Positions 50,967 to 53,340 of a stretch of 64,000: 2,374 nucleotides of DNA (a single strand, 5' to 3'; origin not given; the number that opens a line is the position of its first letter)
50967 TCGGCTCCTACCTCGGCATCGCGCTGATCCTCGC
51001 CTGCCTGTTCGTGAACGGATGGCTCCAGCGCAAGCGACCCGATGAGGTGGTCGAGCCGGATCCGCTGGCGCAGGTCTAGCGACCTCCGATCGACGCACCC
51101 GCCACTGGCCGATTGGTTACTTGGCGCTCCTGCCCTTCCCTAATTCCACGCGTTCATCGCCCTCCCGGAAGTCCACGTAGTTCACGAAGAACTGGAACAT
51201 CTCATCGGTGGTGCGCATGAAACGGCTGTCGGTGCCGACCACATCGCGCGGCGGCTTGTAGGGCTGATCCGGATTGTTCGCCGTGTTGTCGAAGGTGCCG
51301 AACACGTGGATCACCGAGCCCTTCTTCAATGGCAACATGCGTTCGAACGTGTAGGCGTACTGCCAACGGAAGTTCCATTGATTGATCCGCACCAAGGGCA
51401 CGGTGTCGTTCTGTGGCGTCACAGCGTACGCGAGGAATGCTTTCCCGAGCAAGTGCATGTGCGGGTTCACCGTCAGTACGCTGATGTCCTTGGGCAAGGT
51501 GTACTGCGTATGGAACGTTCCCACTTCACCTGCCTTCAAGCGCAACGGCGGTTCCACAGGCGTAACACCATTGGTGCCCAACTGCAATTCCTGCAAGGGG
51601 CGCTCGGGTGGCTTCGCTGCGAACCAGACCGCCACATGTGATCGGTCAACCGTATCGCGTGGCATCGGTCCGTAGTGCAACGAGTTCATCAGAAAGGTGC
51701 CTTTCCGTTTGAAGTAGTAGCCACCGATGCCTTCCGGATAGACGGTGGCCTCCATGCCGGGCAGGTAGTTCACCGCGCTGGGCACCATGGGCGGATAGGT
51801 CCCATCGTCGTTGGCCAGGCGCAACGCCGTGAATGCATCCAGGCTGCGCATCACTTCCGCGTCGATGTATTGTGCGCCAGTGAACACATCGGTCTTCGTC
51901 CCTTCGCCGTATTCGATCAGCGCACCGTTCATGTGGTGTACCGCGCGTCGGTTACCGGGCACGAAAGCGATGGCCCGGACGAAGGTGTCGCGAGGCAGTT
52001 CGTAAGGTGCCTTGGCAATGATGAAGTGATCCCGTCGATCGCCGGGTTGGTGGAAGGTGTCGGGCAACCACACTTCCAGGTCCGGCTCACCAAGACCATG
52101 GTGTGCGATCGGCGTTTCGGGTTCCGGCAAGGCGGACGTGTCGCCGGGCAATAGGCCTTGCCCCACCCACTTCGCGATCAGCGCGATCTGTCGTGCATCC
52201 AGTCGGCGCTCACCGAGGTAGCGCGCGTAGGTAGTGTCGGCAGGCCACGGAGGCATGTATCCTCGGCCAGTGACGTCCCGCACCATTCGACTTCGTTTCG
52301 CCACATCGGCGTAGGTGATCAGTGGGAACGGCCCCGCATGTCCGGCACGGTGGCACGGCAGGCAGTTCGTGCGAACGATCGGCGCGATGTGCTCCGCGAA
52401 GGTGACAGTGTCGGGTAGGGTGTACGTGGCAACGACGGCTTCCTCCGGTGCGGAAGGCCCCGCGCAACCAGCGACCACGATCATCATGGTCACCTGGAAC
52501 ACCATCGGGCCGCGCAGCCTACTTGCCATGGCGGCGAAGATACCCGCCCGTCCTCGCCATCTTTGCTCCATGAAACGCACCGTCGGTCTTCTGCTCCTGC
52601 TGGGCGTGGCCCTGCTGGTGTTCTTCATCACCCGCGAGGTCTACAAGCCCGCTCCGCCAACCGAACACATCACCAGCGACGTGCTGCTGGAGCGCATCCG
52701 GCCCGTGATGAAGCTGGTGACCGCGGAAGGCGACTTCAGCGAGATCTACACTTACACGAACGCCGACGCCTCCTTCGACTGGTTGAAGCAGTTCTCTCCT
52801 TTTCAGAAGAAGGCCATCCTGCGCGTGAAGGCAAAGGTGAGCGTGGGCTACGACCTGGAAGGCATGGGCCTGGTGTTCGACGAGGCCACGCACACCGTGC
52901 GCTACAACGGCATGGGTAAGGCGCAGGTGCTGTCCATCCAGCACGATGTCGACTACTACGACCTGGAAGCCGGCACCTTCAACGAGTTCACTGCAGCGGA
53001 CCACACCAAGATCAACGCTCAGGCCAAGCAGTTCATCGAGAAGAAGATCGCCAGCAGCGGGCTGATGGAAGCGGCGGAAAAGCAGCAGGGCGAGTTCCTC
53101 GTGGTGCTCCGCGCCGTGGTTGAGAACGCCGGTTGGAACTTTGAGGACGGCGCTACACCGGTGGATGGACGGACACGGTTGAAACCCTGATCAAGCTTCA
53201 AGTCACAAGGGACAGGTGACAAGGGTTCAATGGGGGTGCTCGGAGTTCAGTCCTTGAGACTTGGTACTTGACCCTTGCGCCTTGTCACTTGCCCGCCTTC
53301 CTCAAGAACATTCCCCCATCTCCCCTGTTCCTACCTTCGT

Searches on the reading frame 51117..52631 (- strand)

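Call 19: search_protein_families(library=pfam, proteins=[window:51117-52631:-])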
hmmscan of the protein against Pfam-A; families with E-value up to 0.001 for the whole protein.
window:51117-52631:- (504 aa): 1 family
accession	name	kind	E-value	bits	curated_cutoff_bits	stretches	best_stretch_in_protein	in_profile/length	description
PF03712.20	Cu2_monoox_C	-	4.2e-06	26.8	23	1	375-453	36-115/157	Copper type II ascorbate-dependent monooxygenase, C-terminal domain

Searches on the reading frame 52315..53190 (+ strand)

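Call 19: search_protein_families(library=pfam, proteins=[window:52315-53190:+])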
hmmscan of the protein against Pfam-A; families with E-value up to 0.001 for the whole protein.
window:52315-53190:+ (291 aa): 1 family
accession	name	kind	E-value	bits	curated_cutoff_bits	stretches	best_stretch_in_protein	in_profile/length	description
PF14014.11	DUF4230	-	2.4e-19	70.4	27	1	126-261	1-133/148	Protein of unknown function (DUF4230)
